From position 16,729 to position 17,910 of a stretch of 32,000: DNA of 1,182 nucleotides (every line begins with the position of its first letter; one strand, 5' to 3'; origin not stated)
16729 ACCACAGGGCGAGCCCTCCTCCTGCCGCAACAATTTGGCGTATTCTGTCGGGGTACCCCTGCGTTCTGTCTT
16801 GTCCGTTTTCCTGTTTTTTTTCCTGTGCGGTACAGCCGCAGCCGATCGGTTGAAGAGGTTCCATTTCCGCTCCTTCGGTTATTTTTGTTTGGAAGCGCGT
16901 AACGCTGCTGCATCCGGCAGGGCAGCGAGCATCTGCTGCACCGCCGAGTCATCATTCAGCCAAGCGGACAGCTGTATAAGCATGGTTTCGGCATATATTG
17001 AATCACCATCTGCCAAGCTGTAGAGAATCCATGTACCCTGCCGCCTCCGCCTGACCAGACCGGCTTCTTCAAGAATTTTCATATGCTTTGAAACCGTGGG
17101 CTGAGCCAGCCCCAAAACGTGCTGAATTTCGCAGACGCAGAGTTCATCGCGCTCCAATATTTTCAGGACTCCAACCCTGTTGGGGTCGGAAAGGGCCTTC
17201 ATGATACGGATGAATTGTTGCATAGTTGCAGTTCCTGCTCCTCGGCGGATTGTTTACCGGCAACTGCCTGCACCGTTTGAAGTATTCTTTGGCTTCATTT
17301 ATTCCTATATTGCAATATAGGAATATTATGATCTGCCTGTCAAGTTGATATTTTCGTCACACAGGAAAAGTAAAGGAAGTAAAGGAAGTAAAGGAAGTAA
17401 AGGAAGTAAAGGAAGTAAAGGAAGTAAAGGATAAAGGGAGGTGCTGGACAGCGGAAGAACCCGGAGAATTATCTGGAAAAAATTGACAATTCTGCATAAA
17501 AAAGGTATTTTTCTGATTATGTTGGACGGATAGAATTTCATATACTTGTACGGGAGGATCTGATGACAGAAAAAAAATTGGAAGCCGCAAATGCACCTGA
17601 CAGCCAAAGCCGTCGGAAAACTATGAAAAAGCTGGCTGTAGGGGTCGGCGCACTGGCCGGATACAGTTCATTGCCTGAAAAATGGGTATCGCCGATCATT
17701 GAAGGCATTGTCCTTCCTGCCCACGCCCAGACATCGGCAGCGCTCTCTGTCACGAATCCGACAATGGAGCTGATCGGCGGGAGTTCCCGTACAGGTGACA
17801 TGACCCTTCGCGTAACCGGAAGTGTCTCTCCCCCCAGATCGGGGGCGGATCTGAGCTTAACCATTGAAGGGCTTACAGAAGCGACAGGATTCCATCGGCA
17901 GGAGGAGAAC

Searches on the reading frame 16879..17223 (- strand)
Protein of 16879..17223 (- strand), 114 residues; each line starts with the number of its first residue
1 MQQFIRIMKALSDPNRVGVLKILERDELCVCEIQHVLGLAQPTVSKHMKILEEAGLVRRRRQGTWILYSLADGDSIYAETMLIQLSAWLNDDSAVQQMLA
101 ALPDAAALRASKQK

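Call 4: search_protein_families(library=pfam, proteins=[window:16879-17223:-], max_evalue=0.01)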
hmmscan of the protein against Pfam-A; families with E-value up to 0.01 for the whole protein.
window:16879-17223:- (114 aa): 12 families
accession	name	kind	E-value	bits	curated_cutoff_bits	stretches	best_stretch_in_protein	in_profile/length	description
PF01022.26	HTH_5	-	9.2e-17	61.1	22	1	13-58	1-46/47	Bacterial regulatory protein, arsR family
PF12840.13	HTH_20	-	1.8e-10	41.1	27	1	11-60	1-51/51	Helix-turn-helix domain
PF01047.28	MarR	-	5.9e-06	26.5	24.6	1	21-61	11-51/59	MarR family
PF13412.12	HTH_24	-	4e-05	23.5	21.9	1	19-58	8-48/48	Winged helix-turn-helix DNA-binding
PF25213.1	HVO_A0261_N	-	0.00017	21.8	35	1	14-62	11-59/86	HVO_A0261 N-terminal domain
PF12802.13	MarR_2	-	0.00018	22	27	1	30-63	23-56/61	MarR family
PF01978.25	TrmB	-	0.00018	21.7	25.6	1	21-69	16-63/68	Sugar-specific transcriptional regulator TrmB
PF13545.12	HTH_Crp_2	-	0.00044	20.6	27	1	36-64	31-59/70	Crp-like helix-turn-helix domain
PF09339.16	HTH_IclR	-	0.00069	19.8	22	1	25-60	14-51/52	IclR helix-turn-helix domain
PF05732.17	RepL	-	0.0027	17.6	20.3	1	33-84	81-134/164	Firmicute plasmid replication protein (RepL)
PF01325.25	Fe_dep_repress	-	0.0038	17.8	26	0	32-58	27-53/60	Iron dependent repressor, N-terminal DNA binding domain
PF13601.12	HTH_34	-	0.0075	16.9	27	0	17-60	3-47/80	Winged helix DNA-binding domain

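Call 5: search_protein_families(library=ncbifam, proteins=[window:16879-17223:-], max_evalue=0.01)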
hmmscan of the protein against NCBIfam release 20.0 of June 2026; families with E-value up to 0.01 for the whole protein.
window:16879-17223:- (114 aa): 17 families
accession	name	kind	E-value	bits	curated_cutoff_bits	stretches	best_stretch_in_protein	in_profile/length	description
NF033788.1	HTH_metalloreg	subfamily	4.6e-28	96.8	55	1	6-73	3-71/77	metalloregulator ArsR/SmtB family transcription factor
NF007528.0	PRK10141.1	subfamily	7e-19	67.8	97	1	4-110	6-111/117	metalloregulator ArsR/SmtB family transcription factor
NF033789.1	repress_SdpR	subfamily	2.5e-17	62.6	100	1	8-71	2-65/79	autorepressor SdpR family transcription factor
NF045707.1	Dbac_1936_reg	equivalog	6.2e-14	51.8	115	1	6-77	9-80/99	ArsR/SmtB-type metalloregulator TsoR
NF041413.1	ArsR_Rv2640c_fam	equivalog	2.8e-11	43.8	155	1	8-81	36-111/118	Rv2640c family ArsR-like transcriptional regulator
NF040642.1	sulf_sens_BigR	equivalog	3.1e-11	43.2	155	1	6-73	12-79/95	sulfite-sensing transcriptional repressor BigR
NF047906.1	CdPbTransRegCmtR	equivalog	7.6e-10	38.6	150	1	4-87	11-94/104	Cd(II)/Pb(II)-sensing metalloregulatory transcriptional regulator CmtR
NF053755.1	MsvR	equivalog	8.6e-07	28.9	220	1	8-61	7-60/236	transcriptional factor MsvR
NF040939.2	trans_reg_lrs14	equivalog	2.3e-05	24.3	90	1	2-62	10-71/103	Lrs14 family HTH-type transcriptional regulator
NF053602.1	Phr_regulator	exception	3e-05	23.7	320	1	6-60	4-58/191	heat shock transcription regulator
NF052532.1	TransRegPagRBaca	equivalog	3.8e-05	23.7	170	1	6-72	19-85/99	transcriptional repressor PagR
NF053756.1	MreA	equivalog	0.00038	20.3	100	1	22-62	26-66/110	MreA family transcriptional regulator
NF008273.0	PRK11050.1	equivalog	0.0011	18.7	153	1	30-61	57-88/156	manganese-binding transcriptional regulator MntR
TIGR01884.1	cas_HTH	subfamily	0.0022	17.4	60.2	1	6-61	134-190/202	CRISPR-associated CARF protein Csa3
NF040820.1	trans_reg_LrpA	equivalog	0.0024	17.8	250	1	19-59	9-50/141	HTH-type transcriptional regulator LrpA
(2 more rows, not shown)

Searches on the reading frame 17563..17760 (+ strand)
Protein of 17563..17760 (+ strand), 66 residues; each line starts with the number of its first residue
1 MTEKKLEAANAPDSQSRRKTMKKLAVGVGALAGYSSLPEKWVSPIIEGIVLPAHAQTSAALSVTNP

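Call 80: search_protein_families(library=ncbifam, proteins=[window:17563-17760:+], max_evalue=1)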
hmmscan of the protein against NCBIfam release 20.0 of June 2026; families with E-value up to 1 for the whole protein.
window:17563-17760:+ (66 aa): 2 families
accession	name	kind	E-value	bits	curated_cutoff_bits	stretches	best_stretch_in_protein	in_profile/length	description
TIGR01409.1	TAT_signal_seq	domain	0.027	14.8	16.7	1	16-33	2-19/29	twin-arginine translocation signal domain-containing protein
NF041672.1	ADPriboarghdlase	equivalog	0.055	12.2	490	1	8-47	307-344/361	ADP-ribosylarginine hydrolase Tri1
